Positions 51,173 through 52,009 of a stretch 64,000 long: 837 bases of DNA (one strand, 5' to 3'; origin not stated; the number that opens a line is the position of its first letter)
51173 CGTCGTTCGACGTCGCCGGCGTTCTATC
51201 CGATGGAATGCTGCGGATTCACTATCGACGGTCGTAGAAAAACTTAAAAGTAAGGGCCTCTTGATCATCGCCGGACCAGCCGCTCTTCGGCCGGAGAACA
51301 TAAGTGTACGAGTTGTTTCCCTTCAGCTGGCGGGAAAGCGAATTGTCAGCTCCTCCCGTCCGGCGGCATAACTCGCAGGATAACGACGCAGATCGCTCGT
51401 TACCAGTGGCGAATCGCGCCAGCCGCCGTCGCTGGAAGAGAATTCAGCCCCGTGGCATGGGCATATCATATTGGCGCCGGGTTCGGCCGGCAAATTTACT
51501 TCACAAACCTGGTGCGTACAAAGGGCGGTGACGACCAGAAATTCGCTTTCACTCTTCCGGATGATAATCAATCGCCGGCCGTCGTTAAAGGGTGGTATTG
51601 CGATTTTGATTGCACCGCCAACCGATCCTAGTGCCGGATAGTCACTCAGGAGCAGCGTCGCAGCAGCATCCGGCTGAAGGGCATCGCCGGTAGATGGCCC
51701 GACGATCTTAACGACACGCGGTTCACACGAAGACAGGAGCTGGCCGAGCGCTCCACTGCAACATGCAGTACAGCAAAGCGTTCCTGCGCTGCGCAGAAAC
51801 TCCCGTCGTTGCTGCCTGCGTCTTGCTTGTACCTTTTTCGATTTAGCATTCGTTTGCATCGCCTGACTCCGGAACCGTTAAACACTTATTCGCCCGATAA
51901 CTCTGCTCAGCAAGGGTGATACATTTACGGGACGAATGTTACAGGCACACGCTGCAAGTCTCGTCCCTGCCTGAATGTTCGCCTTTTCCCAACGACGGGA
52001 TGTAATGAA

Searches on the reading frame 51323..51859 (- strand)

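Call 19: search_protein_families(library=pfam, proteins=[window:51323-51859:-], max_evalue=0.001)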
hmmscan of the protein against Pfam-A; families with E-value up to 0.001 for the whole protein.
window:51323-51859:- (178 aa): 1 family
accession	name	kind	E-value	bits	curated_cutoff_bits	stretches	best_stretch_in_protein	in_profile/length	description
PF00355.32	Rieske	-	1.8e-08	34.6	20.3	1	94-154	23-82/88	Rieske [2Fe-2S] domain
